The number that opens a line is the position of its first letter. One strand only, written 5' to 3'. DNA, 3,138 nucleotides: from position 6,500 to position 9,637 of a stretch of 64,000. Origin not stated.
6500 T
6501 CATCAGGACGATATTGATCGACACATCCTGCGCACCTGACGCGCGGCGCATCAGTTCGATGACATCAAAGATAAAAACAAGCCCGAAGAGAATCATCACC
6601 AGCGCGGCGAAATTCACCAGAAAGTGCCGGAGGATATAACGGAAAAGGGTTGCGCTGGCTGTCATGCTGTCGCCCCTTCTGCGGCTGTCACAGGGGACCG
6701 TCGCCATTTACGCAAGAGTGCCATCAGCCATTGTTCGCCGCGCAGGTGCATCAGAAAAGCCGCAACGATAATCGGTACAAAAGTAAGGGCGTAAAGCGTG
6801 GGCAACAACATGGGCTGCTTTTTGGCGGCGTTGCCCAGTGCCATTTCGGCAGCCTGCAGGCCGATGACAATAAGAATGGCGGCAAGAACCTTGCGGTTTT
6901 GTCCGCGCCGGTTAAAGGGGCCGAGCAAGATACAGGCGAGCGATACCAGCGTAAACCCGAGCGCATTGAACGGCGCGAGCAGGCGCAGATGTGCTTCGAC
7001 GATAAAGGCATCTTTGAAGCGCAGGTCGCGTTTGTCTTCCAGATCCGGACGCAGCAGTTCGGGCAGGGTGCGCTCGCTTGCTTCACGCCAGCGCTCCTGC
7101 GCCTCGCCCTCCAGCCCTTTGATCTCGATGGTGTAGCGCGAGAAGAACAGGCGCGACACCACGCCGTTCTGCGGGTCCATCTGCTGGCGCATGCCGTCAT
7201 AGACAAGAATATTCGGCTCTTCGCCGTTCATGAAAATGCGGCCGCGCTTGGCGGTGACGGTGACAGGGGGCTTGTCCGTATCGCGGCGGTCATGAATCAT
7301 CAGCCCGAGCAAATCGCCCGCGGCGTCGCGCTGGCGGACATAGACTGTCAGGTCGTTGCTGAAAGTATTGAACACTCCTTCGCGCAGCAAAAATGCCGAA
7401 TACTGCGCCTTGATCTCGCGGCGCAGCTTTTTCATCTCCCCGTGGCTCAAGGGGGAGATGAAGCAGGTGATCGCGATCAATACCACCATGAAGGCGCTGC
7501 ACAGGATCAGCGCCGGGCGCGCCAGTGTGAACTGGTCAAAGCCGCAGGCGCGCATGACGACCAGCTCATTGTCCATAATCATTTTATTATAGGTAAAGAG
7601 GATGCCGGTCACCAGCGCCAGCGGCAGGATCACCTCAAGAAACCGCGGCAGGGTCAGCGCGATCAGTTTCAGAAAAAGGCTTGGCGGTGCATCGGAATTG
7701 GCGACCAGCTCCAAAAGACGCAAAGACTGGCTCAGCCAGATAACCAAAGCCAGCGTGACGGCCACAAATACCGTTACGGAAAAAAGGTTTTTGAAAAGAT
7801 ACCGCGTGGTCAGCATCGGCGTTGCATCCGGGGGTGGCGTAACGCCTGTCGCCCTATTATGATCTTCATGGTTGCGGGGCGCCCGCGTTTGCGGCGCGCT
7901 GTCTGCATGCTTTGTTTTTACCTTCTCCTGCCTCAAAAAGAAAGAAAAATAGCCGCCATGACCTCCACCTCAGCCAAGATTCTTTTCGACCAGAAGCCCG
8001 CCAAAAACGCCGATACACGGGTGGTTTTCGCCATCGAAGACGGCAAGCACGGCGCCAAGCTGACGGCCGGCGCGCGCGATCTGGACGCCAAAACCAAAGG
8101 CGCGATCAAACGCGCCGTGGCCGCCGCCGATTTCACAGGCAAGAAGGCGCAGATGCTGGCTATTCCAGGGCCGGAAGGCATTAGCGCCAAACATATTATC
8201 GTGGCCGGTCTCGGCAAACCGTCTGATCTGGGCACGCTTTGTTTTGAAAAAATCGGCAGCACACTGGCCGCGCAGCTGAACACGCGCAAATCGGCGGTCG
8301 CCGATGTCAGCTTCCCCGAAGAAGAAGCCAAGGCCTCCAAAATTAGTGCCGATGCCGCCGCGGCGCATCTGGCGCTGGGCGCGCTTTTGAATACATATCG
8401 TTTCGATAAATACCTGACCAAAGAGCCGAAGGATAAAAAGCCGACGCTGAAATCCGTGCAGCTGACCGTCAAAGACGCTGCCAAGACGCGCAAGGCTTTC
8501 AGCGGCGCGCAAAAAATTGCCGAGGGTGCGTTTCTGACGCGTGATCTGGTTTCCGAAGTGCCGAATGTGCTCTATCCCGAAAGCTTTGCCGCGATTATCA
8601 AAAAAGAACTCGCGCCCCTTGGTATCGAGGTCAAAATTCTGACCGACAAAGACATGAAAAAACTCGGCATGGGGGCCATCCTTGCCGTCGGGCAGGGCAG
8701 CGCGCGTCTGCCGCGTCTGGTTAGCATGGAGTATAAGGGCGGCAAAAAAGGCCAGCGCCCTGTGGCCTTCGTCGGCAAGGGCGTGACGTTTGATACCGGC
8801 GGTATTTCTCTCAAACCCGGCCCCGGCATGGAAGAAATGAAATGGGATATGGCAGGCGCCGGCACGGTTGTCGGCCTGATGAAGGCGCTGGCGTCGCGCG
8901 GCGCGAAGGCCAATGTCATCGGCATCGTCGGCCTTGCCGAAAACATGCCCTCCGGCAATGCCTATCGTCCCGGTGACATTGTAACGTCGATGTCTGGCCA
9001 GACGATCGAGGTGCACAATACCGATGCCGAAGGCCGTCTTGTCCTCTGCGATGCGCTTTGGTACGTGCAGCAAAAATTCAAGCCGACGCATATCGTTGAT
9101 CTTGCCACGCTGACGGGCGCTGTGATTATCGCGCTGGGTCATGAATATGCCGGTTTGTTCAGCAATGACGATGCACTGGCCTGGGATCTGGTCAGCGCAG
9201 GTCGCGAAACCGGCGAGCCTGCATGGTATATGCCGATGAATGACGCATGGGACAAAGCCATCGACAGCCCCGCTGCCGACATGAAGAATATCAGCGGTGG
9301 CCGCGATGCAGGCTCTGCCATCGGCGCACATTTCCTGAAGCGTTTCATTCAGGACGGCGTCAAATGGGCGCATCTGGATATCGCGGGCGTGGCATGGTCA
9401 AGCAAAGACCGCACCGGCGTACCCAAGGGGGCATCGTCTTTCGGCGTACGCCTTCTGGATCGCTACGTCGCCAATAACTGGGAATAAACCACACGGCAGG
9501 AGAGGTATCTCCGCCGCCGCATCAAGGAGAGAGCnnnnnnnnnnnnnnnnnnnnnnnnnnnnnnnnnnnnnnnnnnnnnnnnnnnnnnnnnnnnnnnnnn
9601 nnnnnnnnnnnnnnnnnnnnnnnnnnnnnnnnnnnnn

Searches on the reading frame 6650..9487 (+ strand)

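Call 61: search_protein_families(library=pfam, proteins=[window:6650-9487:+], max_evalue=0.00001)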
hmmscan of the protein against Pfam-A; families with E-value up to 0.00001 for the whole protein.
window:6650-9487:+ (945 aa): 2 families
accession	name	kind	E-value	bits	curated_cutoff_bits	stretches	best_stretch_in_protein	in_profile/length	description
PF00883.26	Peptidase_M17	-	1.9e-123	412.1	25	1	629-936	2-309/310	Cytosol aminopeptidase family, catalytic domain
PF02789.23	Peptidase_M17_N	-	1.9e-21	76.8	23.4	1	467-591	6-128/129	Cytosol aminopeptidase family, N-terminal domain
